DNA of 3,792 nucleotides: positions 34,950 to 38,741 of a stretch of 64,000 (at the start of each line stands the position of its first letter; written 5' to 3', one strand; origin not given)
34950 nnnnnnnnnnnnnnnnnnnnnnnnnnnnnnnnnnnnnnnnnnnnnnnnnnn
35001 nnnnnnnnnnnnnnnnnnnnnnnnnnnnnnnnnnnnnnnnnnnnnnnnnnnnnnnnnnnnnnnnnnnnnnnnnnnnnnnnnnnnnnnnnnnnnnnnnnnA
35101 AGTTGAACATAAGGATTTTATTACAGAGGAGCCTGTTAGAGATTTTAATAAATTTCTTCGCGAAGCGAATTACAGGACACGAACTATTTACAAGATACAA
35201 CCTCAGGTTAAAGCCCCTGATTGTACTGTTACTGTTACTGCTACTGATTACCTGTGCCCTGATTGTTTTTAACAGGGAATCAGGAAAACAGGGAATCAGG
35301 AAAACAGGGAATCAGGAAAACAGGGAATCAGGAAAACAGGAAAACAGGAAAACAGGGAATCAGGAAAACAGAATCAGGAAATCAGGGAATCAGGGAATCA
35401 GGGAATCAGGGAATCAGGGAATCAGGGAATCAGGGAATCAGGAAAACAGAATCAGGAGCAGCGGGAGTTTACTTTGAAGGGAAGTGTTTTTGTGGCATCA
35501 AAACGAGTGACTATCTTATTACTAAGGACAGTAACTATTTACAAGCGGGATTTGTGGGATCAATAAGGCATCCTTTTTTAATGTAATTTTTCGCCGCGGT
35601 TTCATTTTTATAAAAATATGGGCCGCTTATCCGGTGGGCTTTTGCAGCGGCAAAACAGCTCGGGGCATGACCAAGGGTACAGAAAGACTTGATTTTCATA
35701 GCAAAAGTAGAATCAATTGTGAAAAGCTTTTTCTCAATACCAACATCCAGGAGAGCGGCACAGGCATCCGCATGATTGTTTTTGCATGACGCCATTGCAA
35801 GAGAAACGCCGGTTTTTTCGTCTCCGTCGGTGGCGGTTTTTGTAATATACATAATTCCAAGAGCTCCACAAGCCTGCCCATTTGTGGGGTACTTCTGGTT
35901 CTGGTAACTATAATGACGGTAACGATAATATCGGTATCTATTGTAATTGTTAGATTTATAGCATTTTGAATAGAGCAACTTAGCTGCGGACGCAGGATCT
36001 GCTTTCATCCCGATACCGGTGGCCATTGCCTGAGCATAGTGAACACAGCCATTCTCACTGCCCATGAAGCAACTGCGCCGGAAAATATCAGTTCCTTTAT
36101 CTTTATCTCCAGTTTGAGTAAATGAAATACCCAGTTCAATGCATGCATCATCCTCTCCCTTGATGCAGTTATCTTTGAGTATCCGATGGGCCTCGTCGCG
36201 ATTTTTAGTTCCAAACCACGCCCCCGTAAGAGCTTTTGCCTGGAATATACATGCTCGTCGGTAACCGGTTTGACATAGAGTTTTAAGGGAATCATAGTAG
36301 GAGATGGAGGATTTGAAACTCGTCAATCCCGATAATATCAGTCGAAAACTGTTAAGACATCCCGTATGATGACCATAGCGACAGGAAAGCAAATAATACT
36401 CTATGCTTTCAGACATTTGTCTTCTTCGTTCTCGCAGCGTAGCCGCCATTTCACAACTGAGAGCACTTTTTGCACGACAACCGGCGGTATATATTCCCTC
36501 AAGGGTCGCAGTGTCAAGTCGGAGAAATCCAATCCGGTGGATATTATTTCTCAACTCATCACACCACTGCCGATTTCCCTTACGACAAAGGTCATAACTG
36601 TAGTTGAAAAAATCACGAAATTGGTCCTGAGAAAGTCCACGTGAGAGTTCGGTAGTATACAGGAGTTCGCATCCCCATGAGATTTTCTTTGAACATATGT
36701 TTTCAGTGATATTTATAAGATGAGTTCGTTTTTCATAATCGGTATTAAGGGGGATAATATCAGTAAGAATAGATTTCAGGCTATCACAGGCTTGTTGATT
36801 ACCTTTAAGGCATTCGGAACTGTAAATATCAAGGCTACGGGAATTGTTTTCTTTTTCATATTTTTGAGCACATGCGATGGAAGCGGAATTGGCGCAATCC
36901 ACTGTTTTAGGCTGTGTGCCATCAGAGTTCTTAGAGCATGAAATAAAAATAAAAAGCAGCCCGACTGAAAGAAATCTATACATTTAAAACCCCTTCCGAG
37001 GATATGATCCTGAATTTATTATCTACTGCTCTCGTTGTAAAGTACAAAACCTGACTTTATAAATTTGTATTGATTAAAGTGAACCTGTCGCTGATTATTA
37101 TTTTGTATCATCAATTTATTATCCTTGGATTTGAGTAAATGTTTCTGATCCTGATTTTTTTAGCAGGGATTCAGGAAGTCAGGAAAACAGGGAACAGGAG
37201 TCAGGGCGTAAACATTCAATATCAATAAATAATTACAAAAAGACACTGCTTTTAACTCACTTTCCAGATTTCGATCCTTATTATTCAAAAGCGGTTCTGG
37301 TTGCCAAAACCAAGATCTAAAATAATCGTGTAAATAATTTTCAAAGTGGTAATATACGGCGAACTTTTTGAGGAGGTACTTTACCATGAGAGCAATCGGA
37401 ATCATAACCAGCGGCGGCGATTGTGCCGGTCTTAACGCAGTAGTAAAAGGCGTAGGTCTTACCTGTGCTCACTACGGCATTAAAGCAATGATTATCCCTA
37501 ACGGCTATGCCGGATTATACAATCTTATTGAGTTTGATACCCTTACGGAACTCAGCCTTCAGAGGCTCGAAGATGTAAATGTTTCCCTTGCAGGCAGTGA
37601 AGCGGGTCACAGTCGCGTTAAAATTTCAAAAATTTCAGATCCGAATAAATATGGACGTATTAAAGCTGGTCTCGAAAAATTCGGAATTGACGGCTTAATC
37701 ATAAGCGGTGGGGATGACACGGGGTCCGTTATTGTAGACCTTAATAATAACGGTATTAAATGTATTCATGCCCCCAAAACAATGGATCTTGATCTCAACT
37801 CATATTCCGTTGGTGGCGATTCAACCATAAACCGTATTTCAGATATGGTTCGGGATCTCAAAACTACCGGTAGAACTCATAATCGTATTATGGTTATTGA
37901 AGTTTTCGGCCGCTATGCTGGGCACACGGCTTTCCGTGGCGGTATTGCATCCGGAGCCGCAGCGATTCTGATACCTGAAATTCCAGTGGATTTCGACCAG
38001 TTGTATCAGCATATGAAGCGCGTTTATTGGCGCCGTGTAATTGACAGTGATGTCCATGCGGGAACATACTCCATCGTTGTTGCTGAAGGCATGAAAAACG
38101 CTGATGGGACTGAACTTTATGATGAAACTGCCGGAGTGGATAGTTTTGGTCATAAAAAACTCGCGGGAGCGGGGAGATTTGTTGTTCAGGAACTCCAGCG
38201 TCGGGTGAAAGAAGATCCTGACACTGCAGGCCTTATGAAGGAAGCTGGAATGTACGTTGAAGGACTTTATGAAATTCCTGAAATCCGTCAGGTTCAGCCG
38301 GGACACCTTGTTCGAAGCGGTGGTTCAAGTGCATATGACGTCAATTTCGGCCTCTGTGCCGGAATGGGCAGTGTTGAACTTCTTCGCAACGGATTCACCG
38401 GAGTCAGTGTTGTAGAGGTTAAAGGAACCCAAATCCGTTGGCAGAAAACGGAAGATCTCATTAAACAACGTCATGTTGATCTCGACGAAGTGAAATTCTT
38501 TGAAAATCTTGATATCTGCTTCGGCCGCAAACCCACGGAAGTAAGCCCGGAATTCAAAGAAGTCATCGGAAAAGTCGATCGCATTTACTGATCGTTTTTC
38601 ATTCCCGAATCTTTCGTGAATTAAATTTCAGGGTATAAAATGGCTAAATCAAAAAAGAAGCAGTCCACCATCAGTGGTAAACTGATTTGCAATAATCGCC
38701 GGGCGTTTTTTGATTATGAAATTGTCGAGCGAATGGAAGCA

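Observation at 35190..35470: Dispersed CAGG/CCTG-rich element family present in at least seven intergenic gaps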

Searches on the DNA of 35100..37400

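Call 55: search_rna_families(source=window, start=35100, end=37400, threshold=evalue, max_evalue=5)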
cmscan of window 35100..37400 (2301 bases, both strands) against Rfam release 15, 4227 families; matches with E-value up to 5: 4.
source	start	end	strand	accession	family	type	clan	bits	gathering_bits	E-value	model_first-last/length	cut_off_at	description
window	36887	36990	-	RF01207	snR73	Gene; snRNA; snoRNA; CD-box;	CL00056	21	37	1.6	1-103/103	no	Small nucleolar RNA snR73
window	37037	37100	+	RF02750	ES003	Gene; sRNA;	-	19.4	37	0.96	1-53/53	no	ES003 sRNA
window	37066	37133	-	RF01419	IsrR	Gene; antisense;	-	17.3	52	1.3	127-187/187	no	Antisense RNA which regulates isiA expression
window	35119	35164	-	RF04356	Plastid-ndhA-ndhB-1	Intron;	CL00155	16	61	4.4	1-49/49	no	Plastid-ndhA-ndhB-1 group II-D5 intron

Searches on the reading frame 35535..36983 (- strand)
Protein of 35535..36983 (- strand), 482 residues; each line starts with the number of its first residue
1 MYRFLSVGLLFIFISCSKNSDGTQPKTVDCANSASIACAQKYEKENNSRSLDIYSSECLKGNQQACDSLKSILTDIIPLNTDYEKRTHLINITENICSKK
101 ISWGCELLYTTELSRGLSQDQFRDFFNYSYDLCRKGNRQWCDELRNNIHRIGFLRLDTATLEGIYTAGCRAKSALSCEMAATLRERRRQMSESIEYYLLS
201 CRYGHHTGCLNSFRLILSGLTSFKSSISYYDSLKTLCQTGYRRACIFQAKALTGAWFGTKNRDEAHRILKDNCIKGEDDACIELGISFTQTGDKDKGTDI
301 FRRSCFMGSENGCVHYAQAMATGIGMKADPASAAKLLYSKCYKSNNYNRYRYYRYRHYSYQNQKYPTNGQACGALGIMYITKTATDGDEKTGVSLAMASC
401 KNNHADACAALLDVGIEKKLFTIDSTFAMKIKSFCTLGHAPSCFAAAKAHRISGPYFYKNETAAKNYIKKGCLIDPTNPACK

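Call 14: find_encoding_contigs(protein=window:35535-36983:-, flank=10000, max_places=6)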
Protein window:35535-36983:- (482 aa): 3 contigs read that carry it; 1 place shown.
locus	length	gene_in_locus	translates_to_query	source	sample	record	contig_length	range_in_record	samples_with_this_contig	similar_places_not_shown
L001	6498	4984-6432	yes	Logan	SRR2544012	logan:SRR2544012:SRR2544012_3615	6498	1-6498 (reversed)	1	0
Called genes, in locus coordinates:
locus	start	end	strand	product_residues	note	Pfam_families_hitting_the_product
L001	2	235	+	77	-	?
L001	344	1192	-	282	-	PF23023:Anti-Pycsar_Apyc1 (weak), PF12706:Lactamase_B_2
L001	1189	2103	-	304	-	PF00753:Lactamase_B (weak), PF12706:Lactamase_B_2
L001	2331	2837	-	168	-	PF14361:RsbRD_N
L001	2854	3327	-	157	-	PF01668:SmpB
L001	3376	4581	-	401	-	PF00365:PFK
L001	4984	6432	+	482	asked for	-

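Call 15: search_protein_families(library=pfam, proteins=[window:35535-36983:-])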
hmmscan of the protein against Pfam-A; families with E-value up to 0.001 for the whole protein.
window:35535-36983:- (482 aa): 0 families

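Call 32: find_homologous_proteins(query=window:35535-36983:-)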
Query window:35535-36983:- (482 aa): 2 proteins with E <= 0.001 among 6284 candidates.
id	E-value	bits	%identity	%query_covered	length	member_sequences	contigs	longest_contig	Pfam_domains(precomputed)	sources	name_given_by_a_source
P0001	0.0e+0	1116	100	100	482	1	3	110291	-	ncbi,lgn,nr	ncbi:hypothetical protein KKF34_13280 [Myxococcota bacterium]|nr:hypothetical protein [Myxococcota b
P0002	5.9e-8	50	23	70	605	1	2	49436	PF08238.19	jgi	jgi:uncharacterized protein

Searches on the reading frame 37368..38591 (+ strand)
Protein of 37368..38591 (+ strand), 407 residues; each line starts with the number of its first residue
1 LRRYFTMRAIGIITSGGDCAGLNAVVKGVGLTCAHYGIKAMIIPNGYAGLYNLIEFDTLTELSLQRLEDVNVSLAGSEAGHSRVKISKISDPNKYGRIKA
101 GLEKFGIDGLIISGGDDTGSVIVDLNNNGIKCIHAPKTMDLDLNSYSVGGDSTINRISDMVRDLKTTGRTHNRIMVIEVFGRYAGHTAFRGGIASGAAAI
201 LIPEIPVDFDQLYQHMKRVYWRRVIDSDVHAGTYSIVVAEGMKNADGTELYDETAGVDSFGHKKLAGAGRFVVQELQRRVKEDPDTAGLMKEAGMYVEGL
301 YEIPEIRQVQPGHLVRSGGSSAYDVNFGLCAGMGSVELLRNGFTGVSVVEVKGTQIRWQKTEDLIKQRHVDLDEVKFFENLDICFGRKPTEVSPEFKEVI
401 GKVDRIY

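Call 15: search_protein_families(library=pfam, proteins=[window:37368-38591:+])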
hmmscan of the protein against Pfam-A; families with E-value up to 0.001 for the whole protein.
window:37368-38591:+ (407 aa): 1 family
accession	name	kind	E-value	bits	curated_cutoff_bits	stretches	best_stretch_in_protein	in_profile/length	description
PF00365.25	PFK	-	6.7e-55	186.8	30.9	1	10-338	2-276/277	Phosphofructokinase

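Call 18: find_related_loci(query=window:37386-38591:+, collection=genome_contigs, flank=10000)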
Query window:37386-38591:+ (401 aa) in genome_contigs; peptide patterns used: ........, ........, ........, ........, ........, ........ (x = any residue, [..] = any of these).
187 stretches matched a pattern; 130 encode a relative of the query (tblastn E <= 1e-3); the best 80 are kept; 80 distinct loci.
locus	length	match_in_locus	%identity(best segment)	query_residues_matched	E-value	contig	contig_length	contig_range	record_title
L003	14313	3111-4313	75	1-401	0e+0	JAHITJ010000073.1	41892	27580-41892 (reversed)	MAG: Myxococcota bacterium isolate MM_PC_MetaG.mb.210 MM_PC_MetaG.mb.210_k141_491848, whole genome shotgun sequence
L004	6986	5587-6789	75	1-401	0e+0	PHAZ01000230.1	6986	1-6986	MAG: Deltaproteobacteria bacterium HGW-Deltaproteobacteria-22 08E140C01_z5_2013_Ig3399_v2_scaffold_5931, whole genome sh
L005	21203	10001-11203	73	1-401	0e+0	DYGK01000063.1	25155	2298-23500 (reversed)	MAG TPA_asm: Haliangium ochraceum isolate BE2012_68_85 Afr_mines_BE2012_970_length_25155_cov_35_456773, whole genome sho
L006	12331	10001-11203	74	1-401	0e+0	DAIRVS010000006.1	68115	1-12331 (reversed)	MAG TPA_asm: Myxococcota bacterium isolate CTOTU29481 NODE_296_length_68115_cov_7.719498, whole genome shotgun sequence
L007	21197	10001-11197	67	1-399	1e-180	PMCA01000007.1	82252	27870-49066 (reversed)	MAG: Elusimicrobia bacterium isolate fen_1175 73.20120700_E3M.237_contig_3134, whole genome shotgun sequence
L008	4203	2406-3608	67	1-401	0e+0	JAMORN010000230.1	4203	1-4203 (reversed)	MAG: bacterium isolate 4561-380_metabat2_scaf2bin.027 4561-380_scaffold_4704_c1, whole genome shotgun sequence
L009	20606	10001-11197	64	1-399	5e-175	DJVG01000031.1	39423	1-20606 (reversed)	MAG TPA_asm: Elusimicrobia bacterium UBA6262 UBA6262_contig_20915, whole genome shotgun sequence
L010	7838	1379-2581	64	1-401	3e-171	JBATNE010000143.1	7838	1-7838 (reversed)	MAG: Candidatus Zixiibacteriota bacterium isolate MFD10473_ilm_asm_bin15 k127_218313, whole genome shotgun sequence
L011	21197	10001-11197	63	1-399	5e-171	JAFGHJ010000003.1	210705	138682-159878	MAG: candidate division WOR-3 bacterium isolate Zod_Metabat.145 k87_437391, whole genome shotgun sequence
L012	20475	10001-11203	62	1-401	1e-168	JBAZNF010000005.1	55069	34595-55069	MAG: Patescibacteria group bacterium isolate SO_2017_LW4_60 scaffold_618_c1_LW137-91_2017, whole genome shotgun sequence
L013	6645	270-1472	62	1-401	4e-169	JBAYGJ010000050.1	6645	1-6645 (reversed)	MAG: Patescibacteria group bacterium isolate SO_2016_GW1_122 scaffold22100_OW334_2016, whole genome shotgun sequence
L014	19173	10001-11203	64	1-401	2e-172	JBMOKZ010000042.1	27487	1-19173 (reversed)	MAG: Candidatus Zixiibacteriota bacterium isolate Betzabe_MAG011 MAG011_42, whole genome shotgun sequence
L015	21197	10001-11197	63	1-399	3e-168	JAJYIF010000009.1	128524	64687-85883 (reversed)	MAG: Nitrospirae bacterium isolate DBS2-1.bin112 NODE_216_length_128524_cov_2.955567, whole genome shotgun sequence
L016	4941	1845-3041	62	1-399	8e-171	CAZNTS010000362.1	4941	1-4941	MAG TPA_asm: uncultured Nitrospiraceae bacterium isolate SRP140028_co1_416 genome assembly, contig: k141_3753016, whole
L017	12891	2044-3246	62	1-401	4e-166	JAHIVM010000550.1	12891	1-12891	MAG: Candidatus Zixiibacteriota bacterium isolate MM_PC_MetaG.mb.8 MM_PC_MetaG.mb.8_k141_1917155, whole genome shotgun s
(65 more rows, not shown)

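Call 59: find_homologous_proteins(query=window:37386-38591:+, max_evalue=1e-100)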
Query window:37386-38591:+ (401 aa): 3235 proteins with E <= 1e-100 among 8000 candidates; the best 120 are listed.
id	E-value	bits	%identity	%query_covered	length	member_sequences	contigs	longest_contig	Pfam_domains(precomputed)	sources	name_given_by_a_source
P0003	5.5e-264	893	99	100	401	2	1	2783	PF00365.26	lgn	-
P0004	1.4e-219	747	83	100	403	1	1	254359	PF00365.26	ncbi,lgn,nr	ncbi:MAG: 6-phosphofructokinase [Deltaproteobacteria bacterium]|nr:6-phosphofructokinase [Deltaprote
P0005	5.1e-209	712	77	100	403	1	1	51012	PF00365.26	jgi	jgi:6-phosphofructokinase 1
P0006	1.3e-201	688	76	100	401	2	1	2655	PF00365.26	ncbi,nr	ncbi:6-phosphofructokinase [Myxococcota bacterium]|nr:6-phosphofructokinase [Myxococcota bacterium]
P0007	2.9e-197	673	74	100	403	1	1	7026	PF00365.26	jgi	jgi:6-phosphofructokinase 1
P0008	9.5e-197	672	74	100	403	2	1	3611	PF00365.26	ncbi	-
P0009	2.8e-196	670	75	100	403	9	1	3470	PF00365.26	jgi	-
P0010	4.0e-196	670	73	100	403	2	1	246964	PF00365.26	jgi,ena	-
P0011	8.4e-195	665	74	100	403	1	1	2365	PF00365.26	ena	-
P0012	1.6e-194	664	73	100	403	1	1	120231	PF00365.26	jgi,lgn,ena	-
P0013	2.0e-194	664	73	100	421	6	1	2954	PF00365.26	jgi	-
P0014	2.7e-194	663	73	100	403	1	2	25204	PF00365.26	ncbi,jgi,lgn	-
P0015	2.7e-194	663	73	100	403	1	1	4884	PF00365.26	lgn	-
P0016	3.5e-194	663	73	100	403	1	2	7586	PF00365.26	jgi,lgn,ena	-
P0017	5.8e-194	662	74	100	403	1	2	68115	PF00365.26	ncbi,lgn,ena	-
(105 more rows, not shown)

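Call 60: find_encoding_contigs(protein=P0004, flank=10000, max_places=3)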
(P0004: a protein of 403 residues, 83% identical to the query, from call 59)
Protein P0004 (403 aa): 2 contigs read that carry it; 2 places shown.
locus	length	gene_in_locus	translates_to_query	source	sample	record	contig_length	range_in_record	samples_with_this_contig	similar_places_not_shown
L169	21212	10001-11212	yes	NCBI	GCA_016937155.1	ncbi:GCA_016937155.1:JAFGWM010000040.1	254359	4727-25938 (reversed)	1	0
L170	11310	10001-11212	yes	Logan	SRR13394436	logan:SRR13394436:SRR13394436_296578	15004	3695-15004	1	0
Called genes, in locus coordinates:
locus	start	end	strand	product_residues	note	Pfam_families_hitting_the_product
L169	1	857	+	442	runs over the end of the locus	PF00390:malic, PF03949:Malic_M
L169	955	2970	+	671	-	PF00133:tRNA-synt_1, PF01406:tRNA-synt_1e (faint), PF01921:tRNA-synt_1f (faint), PF09334:tRNA-synt_1g, PF19303:Anticodon_3, PF01588:tRNA_bind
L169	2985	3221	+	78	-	-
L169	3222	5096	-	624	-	PF13646:HEAT_2 (weak), PF02985:HEAT (faint), PF13513:HEAT_EZ (faint)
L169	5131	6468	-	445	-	PF13785:DUF4178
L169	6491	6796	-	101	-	PF03994:DUF350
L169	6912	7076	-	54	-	-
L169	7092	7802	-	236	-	PF13785:DUF4178 (weak)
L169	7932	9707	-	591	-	-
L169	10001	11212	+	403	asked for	PF00365:PFK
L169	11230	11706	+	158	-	PF01668:SmpB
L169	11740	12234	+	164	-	PF14361:RsbRD_N (weak)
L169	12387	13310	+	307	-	PF23023:Anti-Pycsar_Apyc1 (faint), PF12706:Lactamase_B_2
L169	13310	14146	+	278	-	-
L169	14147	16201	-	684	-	PF25390:WD40_RLD, PF13540:RCC1_2, PF00415:RCC1, PF13540:RCC1_2 (weak), PF25390:WD40_RLD, PF25384:Alsin_RLD, PF13540:RCC1_2, PF00415:RCC1, +3 more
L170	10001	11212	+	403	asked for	PF00365:PFK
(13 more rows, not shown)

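Call 61: find_encoding_contigs(protein=P0003, flank=10000, max_places=3)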
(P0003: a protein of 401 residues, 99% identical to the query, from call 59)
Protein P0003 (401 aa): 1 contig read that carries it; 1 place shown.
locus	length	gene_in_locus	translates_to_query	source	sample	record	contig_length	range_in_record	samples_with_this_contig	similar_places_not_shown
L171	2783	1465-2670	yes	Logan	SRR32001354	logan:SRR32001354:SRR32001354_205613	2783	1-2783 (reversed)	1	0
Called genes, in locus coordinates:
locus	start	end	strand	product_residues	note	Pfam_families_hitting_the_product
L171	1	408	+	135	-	?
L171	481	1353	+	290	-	-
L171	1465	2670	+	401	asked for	PF00365:PFK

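Call 62: find_encoding_contigs(protein=P0005, flank=10000, max_places=3)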
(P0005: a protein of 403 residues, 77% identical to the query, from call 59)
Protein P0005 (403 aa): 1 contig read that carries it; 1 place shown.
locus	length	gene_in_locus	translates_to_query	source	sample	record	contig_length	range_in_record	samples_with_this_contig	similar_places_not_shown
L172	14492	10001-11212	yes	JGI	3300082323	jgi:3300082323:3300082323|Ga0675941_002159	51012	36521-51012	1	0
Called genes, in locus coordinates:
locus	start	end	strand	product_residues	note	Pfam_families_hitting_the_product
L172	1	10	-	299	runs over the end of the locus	-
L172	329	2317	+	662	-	PF06739:SBBP (weak)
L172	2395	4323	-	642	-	PF13513:HEAT_EZ (faint), PF13646:HEAT_2 (weak), PF02985:HEAT (faint), PF12765:Cohesin_HEAT (faint)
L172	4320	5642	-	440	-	PF13785:DUF4178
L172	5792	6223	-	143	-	PF03994:DUF350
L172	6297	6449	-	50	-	-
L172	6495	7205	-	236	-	PF13785:DUF4178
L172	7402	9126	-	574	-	-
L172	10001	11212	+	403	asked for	PF00365:PFK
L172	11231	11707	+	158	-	PF01668:SmpB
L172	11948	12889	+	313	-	PF23023:Anti-Pycsar_Apyc1, PF12706:Lactamase_B_2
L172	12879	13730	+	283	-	PF23023:Anti-Pycsar_Apyc1, PF12706:Lactamase_B_2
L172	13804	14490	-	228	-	?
